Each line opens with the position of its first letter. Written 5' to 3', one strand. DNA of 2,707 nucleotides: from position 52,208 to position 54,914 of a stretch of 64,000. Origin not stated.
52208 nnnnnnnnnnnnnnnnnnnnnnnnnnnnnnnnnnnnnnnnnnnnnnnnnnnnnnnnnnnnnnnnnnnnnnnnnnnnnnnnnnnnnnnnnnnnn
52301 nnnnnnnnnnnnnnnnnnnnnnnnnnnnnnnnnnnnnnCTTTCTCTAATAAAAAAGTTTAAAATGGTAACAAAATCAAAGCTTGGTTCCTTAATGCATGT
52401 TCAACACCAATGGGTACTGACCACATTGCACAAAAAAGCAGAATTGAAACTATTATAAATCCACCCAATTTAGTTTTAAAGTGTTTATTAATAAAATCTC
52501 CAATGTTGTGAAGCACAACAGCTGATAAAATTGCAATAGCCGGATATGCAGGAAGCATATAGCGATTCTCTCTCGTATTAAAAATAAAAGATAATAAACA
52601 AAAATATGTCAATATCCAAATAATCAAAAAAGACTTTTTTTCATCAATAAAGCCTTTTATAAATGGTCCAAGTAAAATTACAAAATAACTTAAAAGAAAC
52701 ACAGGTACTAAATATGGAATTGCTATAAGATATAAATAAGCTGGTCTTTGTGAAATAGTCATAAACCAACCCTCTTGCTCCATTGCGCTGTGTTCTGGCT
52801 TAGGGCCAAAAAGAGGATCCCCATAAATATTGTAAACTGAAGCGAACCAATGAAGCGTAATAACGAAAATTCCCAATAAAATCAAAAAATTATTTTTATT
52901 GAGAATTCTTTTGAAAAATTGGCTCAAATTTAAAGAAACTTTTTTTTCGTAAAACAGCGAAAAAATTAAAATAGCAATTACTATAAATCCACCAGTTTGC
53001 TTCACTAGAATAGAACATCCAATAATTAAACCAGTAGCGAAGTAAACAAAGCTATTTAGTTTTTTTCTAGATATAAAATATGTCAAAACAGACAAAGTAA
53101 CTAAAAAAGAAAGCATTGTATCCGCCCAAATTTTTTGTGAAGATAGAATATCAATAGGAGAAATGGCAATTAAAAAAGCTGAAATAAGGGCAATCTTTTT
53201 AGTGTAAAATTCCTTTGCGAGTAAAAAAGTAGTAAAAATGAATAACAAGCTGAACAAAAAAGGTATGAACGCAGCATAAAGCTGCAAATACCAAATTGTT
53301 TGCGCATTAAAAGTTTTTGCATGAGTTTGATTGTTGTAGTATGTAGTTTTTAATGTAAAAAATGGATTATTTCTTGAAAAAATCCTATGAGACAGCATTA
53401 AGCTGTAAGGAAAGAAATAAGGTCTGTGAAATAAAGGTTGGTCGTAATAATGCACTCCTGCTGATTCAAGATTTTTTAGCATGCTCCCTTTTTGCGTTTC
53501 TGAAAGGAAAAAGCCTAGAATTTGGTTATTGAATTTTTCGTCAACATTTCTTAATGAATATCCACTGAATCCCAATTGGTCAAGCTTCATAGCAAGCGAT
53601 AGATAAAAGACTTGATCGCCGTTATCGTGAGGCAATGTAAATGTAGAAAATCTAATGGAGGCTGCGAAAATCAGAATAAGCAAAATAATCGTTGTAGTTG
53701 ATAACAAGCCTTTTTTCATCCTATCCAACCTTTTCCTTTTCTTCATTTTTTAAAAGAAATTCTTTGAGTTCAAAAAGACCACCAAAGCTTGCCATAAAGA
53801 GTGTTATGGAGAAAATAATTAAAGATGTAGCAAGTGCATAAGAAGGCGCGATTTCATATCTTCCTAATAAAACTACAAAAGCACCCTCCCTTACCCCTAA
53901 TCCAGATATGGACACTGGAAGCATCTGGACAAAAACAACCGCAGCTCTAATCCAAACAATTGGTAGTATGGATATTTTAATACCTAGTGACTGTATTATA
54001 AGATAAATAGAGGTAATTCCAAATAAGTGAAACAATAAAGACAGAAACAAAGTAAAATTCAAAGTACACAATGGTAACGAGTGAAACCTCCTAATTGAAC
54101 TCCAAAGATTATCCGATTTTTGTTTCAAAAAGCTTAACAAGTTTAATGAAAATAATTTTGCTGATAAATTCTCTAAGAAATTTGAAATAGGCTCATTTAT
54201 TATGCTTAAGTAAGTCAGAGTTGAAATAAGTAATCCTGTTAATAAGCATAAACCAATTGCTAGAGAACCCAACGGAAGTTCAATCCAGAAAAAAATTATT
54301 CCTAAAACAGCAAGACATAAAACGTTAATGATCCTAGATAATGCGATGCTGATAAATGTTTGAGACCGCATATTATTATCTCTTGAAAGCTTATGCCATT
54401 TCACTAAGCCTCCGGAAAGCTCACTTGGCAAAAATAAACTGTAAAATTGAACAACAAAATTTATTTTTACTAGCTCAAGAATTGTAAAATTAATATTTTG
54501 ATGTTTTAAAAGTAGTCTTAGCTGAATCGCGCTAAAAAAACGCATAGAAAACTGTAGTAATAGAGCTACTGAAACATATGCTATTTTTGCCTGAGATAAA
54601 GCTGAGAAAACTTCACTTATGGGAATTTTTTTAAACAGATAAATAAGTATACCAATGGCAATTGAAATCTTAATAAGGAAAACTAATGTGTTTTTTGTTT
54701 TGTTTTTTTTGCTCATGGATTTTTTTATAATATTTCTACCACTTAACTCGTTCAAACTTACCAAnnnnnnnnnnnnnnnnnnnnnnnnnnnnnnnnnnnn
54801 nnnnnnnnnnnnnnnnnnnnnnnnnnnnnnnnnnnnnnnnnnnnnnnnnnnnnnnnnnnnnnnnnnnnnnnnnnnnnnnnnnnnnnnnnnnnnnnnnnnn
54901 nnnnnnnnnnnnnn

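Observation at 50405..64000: A 13.5-kb glycan-modification island combines a GT-C (PMT/ArnT-like) transferase, a GT2 polyprenyl-P-sugar synthase, a flippase-like protein, an aminotransferase and several decorating enzymes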

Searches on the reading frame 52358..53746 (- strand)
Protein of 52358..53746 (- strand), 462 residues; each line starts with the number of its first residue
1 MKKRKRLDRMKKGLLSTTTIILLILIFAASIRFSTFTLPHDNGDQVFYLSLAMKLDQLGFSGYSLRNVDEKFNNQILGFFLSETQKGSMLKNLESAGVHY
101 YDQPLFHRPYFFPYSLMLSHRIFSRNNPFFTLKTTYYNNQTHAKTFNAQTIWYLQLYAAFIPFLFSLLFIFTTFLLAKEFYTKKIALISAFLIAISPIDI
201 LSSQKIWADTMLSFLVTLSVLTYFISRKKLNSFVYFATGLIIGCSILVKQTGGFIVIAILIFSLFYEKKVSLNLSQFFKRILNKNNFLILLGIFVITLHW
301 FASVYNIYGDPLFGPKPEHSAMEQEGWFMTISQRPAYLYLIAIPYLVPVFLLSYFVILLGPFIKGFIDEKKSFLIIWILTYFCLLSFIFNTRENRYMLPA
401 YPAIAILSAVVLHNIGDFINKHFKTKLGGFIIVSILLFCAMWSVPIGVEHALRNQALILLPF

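Call 3: search_protein_families(library=pfam, proteins=[window:52358-53746:-], max_evalue=0.01)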
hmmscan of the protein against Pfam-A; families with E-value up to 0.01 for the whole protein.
window:52358-53746:- (462 aa): 2 families
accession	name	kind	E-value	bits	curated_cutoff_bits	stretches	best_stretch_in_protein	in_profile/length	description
PF13231.12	PMT_2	-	4.5e-08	33.9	26.1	1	158-267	24-133/160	Dolichyl-phosphate-mannose-protein mannosyltransferase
PF02366.24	PMT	-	5.6e-07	29.8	22.7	1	136-295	66-232/245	Dolichyl-phosphate-mannose-protein mannosyltransferase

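Call 8: search_protein_families(library=ncbifam, proteins=[window:52358-53746:-], max_evalue=0.01)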
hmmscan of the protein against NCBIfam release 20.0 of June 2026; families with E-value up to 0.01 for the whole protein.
window:52358-53746:- (462 aa): 2 families
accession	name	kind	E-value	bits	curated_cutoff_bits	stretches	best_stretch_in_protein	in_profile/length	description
NF047440.1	LA3751_2_3_fam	subfamily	0.00011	21.2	200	1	159-437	98-381/460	LA_3751/LA_3752 family putative glycosyltransferase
TIGR04154.1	archaeo_STT3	subfamily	0.00027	19.4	450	1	155-202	95-142/831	oligosaccharyl transferase, archaeosortase A system-associated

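Call 58: search_solved_structures(query=A5, max_evalue=1, show_alignments=2)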
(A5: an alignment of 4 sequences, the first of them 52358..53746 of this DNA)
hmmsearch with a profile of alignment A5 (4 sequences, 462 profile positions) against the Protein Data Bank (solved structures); distinct sequences matched with E-value up to 1: 0.

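Call 73: search_protein_families(library=padloc, proteins=[window:52358-53746:-], max_evalue=0.001)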
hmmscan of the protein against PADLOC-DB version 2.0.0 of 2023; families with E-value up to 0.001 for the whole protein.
window:52358-53746:- (462 aa): 0 families

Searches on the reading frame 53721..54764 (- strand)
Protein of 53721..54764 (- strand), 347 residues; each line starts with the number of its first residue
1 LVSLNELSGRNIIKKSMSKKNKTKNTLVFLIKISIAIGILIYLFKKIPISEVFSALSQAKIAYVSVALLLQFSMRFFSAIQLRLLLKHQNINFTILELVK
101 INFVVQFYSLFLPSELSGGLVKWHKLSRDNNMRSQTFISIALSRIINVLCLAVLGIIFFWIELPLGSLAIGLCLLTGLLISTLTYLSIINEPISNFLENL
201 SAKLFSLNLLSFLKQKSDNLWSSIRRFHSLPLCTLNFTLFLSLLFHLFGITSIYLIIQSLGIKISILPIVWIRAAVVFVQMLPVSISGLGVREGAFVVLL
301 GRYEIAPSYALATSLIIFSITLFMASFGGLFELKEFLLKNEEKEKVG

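Call 3: search_protein_families(library=pfam, proteins=[window:53721-54764:-], max_evalue=0.01)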
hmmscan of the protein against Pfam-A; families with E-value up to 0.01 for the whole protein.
window:53721-54764:- (347 aa): 1 family
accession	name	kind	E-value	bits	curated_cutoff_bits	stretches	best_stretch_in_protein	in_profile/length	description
PF03706.18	LPG_synthase_TM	-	1.7e-37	129.9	33.4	1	30-326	2-299/302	Lysylphosphatidylglycerol synthase TM region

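Call 8: search_protein_families(library=ncbifam, proteins=[window:53721-54764:-], max_evalue=0.01)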
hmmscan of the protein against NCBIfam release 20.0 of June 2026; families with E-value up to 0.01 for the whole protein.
window:53721-54764:- (347 aa): 2 families
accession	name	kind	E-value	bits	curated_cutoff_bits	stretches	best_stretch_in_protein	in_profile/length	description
TIGR00374.1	TIGR00374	subfamily_domain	3.7e-15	56.2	43.2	1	36-331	4-308/323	flippase-like domain-containing protein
TIGR03476.1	HpnL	subfamily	2.5e-10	40.2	195.65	1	29-316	5-298/318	putative membrane protein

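Call 73: search_protein_families(library=padloc, proteins=[window:53721-54764:-], max_evalue=0.001)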
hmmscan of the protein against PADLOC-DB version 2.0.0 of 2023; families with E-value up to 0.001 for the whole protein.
window:53721-54764:- (347 aa): 0 families
